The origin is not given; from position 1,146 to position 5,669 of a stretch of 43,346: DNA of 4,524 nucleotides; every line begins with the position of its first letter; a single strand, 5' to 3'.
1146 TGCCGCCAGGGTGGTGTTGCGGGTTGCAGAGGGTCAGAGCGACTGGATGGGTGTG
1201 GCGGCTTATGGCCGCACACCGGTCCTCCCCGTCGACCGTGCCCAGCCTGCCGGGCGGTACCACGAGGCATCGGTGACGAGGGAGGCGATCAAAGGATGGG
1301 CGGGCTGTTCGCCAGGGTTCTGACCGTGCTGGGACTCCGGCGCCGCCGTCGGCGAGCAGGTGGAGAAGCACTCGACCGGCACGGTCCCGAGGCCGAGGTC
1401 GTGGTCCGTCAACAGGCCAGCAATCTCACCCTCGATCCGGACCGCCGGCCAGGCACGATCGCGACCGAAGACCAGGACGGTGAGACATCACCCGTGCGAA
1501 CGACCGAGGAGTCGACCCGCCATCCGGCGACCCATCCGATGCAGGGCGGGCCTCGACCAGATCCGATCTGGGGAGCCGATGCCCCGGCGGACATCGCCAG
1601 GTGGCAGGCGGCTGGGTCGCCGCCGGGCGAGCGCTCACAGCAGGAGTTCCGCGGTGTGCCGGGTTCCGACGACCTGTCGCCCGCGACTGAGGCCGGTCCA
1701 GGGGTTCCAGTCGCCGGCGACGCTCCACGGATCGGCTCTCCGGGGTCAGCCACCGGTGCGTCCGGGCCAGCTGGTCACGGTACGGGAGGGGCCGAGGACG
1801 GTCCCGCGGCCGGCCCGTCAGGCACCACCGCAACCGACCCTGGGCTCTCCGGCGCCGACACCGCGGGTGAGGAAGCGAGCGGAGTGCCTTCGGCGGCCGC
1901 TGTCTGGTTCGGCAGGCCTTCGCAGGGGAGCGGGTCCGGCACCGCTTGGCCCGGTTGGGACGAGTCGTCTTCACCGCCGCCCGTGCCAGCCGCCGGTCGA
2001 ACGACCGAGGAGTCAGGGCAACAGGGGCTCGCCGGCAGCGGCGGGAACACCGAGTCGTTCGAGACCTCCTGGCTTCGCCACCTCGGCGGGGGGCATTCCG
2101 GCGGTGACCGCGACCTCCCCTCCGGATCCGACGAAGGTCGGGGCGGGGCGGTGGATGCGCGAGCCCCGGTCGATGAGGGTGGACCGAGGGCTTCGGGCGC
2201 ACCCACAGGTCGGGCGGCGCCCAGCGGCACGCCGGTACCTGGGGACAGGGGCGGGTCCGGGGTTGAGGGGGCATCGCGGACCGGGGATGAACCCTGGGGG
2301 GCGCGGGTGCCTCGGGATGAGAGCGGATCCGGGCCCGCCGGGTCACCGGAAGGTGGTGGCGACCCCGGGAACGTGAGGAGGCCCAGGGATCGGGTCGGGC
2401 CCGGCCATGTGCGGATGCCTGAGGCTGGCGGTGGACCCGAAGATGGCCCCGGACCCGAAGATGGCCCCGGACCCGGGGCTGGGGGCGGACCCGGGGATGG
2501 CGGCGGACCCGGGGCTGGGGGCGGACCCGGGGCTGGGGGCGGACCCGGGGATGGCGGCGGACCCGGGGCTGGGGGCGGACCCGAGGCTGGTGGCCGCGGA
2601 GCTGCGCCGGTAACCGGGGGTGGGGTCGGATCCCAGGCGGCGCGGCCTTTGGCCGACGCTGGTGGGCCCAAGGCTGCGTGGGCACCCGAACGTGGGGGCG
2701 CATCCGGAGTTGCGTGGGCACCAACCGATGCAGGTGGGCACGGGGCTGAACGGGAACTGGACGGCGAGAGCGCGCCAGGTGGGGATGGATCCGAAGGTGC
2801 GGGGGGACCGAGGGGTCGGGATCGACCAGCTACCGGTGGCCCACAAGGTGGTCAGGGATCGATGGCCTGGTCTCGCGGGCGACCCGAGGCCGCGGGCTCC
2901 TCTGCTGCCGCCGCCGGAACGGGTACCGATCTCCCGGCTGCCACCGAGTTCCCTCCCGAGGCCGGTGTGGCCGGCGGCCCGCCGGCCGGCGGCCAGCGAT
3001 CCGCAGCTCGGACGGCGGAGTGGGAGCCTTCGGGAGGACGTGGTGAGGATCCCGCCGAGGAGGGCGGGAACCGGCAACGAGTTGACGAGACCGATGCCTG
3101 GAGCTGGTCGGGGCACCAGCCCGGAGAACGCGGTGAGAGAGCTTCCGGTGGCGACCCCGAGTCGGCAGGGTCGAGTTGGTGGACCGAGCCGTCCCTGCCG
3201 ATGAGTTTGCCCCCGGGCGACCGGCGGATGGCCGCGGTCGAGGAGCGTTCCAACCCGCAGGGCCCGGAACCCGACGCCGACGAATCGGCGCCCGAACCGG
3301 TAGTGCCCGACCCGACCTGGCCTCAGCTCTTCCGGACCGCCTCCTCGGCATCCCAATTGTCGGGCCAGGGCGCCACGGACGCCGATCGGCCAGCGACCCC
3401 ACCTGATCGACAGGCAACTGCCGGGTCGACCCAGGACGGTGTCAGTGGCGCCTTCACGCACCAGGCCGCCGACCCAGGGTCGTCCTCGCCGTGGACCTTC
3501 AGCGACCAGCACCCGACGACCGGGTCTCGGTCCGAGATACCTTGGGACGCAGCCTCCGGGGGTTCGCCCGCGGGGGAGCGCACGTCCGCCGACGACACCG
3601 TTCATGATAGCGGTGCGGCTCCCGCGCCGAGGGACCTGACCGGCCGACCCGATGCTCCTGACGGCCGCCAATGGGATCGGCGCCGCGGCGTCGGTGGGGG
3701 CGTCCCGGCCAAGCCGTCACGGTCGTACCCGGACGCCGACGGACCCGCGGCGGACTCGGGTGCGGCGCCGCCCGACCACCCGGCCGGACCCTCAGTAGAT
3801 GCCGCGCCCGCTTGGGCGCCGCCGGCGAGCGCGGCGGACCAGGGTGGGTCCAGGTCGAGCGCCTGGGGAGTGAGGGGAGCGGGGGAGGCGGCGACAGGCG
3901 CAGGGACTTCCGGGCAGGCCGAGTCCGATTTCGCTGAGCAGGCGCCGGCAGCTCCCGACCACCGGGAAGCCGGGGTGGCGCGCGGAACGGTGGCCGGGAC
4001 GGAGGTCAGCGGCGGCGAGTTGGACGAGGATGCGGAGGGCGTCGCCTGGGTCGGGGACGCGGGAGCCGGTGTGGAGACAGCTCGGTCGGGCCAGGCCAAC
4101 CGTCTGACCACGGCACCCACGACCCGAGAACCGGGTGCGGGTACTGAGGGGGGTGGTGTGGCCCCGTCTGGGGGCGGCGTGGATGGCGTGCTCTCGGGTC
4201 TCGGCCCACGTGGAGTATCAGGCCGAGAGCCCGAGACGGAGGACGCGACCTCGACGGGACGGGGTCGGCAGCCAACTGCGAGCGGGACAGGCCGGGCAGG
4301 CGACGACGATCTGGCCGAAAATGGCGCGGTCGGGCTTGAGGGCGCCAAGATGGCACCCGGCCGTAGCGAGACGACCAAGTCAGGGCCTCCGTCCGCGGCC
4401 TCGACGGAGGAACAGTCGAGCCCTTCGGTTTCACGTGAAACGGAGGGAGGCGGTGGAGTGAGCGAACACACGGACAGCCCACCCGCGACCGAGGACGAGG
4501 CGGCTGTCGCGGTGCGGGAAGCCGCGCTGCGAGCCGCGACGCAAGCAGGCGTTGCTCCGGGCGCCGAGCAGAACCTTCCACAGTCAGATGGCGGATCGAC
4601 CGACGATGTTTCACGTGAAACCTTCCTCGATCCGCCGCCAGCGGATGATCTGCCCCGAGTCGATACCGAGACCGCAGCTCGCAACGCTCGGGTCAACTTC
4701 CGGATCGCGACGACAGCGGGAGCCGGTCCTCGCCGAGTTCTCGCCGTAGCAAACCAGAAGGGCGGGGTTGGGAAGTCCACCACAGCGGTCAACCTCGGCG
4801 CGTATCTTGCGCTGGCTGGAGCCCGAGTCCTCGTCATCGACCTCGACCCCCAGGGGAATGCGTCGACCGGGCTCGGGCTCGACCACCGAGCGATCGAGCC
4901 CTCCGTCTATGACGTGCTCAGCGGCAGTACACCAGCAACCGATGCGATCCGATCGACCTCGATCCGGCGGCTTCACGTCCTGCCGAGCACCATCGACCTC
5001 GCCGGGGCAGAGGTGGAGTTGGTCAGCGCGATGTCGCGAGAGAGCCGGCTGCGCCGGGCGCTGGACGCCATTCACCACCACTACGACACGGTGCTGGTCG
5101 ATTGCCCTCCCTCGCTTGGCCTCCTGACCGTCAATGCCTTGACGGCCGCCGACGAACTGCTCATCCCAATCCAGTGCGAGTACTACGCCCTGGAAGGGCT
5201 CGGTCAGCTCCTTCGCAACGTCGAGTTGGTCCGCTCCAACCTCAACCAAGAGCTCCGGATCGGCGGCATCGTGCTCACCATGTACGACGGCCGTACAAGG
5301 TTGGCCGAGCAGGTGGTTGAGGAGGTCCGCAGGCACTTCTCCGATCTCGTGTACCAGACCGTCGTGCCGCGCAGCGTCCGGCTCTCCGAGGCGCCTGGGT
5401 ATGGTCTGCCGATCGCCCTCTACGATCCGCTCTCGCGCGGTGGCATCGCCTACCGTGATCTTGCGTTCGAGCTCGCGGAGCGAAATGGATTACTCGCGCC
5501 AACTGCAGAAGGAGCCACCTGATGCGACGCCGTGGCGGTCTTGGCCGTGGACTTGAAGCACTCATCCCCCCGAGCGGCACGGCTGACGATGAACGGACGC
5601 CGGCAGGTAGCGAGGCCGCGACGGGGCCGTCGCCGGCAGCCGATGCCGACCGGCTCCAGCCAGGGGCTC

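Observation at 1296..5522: parA is fused, with no stop codon, to ~3.2 kb of low-complexity coding-like sequence (potential ~1,400-aa ParA)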

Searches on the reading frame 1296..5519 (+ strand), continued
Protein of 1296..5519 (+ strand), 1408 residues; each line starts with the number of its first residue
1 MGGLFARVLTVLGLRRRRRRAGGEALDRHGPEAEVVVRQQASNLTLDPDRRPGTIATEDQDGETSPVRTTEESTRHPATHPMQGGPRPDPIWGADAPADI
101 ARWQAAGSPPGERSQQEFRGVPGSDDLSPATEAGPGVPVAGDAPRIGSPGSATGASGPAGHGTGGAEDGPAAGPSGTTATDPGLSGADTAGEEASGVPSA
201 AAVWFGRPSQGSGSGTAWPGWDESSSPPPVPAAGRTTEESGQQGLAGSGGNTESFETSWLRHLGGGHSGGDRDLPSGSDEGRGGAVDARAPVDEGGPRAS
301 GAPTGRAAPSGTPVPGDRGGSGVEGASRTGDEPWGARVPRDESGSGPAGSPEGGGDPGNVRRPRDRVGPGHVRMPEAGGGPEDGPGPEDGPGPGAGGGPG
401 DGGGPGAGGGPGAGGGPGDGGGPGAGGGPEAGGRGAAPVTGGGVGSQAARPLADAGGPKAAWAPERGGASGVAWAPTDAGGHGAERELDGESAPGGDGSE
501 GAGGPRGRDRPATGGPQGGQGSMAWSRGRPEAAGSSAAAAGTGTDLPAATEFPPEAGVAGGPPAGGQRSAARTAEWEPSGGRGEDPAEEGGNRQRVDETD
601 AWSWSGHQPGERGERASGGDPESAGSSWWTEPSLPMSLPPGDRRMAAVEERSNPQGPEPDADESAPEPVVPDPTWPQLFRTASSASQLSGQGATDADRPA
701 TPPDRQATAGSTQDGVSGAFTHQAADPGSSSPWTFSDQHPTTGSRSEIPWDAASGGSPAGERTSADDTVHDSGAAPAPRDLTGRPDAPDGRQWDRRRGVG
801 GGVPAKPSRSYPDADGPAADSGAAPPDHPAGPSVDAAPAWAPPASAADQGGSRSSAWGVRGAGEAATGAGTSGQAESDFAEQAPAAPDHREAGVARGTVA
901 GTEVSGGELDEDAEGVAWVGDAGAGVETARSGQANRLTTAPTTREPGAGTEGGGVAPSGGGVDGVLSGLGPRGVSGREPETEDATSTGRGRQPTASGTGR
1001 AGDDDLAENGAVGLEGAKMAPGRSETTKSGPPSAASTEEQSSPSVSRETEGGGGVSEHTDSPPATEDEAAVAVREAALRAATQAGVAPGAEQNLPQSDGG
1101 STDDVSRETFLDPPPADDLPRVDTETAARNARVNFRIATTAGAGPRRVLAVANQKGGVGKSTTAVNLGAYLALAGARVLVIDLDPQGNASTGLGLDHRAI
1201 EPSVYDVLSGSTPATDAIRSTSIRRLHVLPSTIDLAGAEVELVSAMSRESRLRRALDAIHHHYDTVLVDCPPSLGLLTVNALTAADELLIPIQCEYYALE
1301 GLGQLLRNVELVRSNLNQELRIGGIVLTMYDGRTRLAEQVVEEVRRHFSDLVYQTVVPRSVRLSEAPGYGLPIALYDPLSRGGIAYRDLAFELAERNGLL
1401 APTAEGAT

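Call 87: predict_structure(alignment_id=A4)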
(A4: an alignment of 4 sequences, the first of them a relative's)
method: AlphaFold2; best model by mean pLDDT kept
length: 1095 residues; sequences in the alignment: 4
mean_pLDDT: 34.8   pTM: 0.26
mean pLDDT of the five models: 34.8, 33.6, 30.2, 27.1, 24.4
residues with pLDDT >= 90: 0; 70-90: 0; 50-70: 89; < 50: 1006
segments of 3 or more residues with pLDDT < 50: 1-5, 8-31, 33-59, 61-164, 166-234, 236-240, 242-245, 247-250, 252-281, 286-288, 290-294, 296-299, 304-308, 310-322, 324-327, 330-383, 385-436, 438-458, 460-528, 530-555, 562-579, 581-600, 602-655, 658-734, 736-937, 941-957, 959-964, 966-968, 973-978, 984-986, 1039-1095
pLDDT, mean of each block of 10 residues (from residue 1): 43 35 35 37 34 34 34 34 34 33 29 29 28 29 31 33 31 31 28 29 29 30 29 35 36 35 27 29 43 38 39 30 38 30 35 36 33 29 35 27 27 30 31 32 34 32 31 31 31 28 29 34 44 38 37 45 42 38 29 32 38 29 31 32 29 33 32 32 33 31 29 29 31 31 29 33 36 37 29 27 31 32 34 37 37 36 32 35 36 40 31 25 31 43 44 43 46 47 54 64 53 51 60 55 41 36 34 33 36 32
secondary structure, 60 per line:
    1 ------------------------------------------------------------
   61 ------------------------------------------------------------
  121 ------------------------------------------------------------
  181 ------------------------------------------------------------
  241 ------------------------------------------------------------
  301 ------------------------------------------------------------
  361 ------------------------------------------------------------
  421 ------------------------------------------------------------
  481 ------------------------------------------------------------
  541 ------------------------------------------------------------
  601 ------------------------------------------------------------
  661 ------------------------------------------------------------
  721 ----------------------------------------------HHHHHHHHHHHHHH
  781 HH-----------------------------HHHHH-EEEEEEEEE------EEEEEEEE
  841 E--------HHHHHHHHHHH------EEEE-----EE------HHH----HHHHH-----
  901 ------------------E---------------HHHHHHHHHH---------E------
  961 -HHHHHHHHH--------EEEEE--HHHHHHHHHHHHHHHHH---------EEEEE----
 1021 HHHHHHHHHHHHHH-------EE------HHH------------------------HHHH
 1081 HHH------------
elements in order (helices of 4 or more, strands of 3 or more residues): H767-782 H812-816 E818-826 E833-841 H850-860 E867-870 H891-895 H935-944 H962-970 E979-983 H986-1002 E1012-1016 H1021-1034 H1077-1083
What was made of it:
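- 4491..4550 (+): Conserved helix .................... between the two parS sites, part of the usual actinobacterial ParA N-terminal region. It is the first helix in the AF2 model (call 87).
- Mean pLDDT was 35, and even the ATPase core scored low with a 4-sequence alignment (call 87).
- Tried and rejected: It cannot separate disorder from lack of information (call 87), so no fold search was run.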

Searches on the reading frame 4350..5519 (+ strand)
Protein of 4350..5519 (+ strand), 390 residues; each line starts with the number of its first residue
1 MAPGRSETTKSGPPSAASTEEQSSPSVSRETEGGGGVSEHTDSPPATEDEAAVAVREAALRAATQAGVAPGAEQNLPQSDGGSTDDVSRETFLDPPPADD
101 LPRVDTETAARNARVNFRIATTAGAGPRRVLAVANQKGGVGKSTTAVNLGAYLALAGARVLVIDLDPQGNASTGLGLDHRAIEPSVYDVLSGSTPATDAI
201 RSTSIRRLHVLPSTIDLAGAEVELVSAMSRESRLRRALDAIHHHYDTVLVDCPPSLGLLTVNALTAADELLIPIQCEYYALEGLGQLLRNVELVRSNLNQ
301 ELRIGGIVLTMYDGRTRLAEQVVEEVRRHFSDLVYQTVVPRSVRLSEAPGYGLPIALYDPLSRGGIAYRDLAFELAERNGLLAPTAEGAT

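Call 8: find_related_loci(query=window:4350-5519:+, collection=genome_contigs, flank=10000)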
Query window:4350-5519:+ (390 aa) in genome_contigs; peptide patterns used: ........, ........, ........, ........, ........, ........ (x = any residue, [..] = any of these).
600 stretches matched a pattern (row limit reached: there are more); 594 encode a relative of the query (tblastn E <= 1e-3); the best 80 are kept; 80 distinct loci.
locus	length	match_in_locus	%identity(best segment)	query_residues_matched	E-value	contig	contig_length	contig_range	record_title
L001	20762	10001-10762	67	126-378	5e-111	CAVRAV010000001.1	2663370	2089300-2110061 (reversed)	MAG: uncultured Actinomycetes bacterium isolate MFD04944.bin.1.51 genome assembly, contig: contig_35371, whole genome sh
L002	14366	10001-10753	67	129-378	9e-110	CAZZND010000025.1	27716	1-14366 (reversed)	MAG TPA_asm: uncultured Actinomycetes bacterium isolate SRP119689_co1_113 genome assembly, contig: NODE_2143_length_2771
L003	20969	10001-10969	56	56-376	2e-104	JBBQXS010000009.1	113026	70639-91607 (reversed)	MAG: Acidimicrobiia bacterium isolate Co_metawrap_2126 Cmw_2126_k141_19559497_length_113026_cov_13.9991, whole genome sh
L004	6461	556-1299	66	129-376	4e-104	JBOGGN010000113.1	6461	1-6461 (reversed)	MAG: Acidimicrobiales bacterium isolate TC-S_metawrap_bin.299 k127_60309, whole genome shotgun sequence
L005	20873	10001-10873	60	85-378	1e-103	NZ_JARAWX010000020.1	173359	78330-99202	Streptomyces sp. MI02-7b NODE_20_length_173359_cov_69.950964, whole genome shotgun sequence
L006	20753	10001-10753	63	130-380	3e-103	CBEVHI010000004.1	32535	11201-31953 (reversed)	MAG TPA_asm: uncultured bacterium isolate SRR13309659_concoct_16 genome assembly, contig: ERZ26778719.34, whole genome s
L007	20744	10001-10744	63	129-376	1e-102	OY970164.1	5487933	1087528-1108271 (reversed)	MAG: uncultured Acidimicrobiaceae bacterium isolate MFD04967.bin.c.3 genome assembly, chromosome: 1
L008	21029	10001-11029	54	18-376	1e-102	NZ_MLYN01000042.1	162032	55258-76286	Streptomyces sp. MUSC 14, whole genome shotgun sequence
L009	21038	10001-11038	54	18-379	9e-103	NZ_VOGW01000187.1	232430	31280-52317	Streptomyces misionensis strain 66 scaffold187_cov50, whole genome shotgun sequence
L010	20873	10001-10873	60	85-378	1e-102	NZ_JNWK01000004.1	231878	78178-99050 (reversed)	Streptomyces wedmorensis strain NRRL 3426 contig4.1, whole genome shotgun sequence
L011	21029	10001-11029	53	18-376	1e-102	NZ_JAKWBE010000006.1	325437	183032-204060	Streptomyces gilvus strain CME 23 6, whole genome shotgun sequence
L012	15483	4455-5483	54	18-376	4e-102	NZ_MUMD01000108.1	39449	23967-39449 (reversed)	Streptomyces rochei strain NRRL B-2410 NRRL_B-2410_contig_108, whole genome shotgun sequence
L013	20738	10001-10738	63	130-375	5e-102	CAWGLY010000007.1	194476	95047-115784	MAG: uncultured Acidimicrobiia bacterium isolate MFD09779.bin.1.356 genome assembly, contig: contig_78257, whole genome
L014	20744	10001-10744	63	129-376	3e-101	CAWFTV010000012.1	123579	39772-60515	MAG: uncultured Acidimicrobiaceae bacterium isolate MFD09495.bin.3.22 genome assembly, contig: contig_4601, whole genome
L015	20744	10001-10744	63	129-376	4e-101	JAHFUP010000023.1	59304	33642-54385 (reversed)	MAG: Acidimicrobiia bacterium isolate nzgw82 NODE_395_length_59305_cov_70.617380, whole genome shotgun sequence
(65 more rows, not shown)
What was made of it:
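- Closest known: Chromosomal ParA. Same: Same deviant Walker A ATPase; the closest sampled ParA cores are 54-67% identical (call 8).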
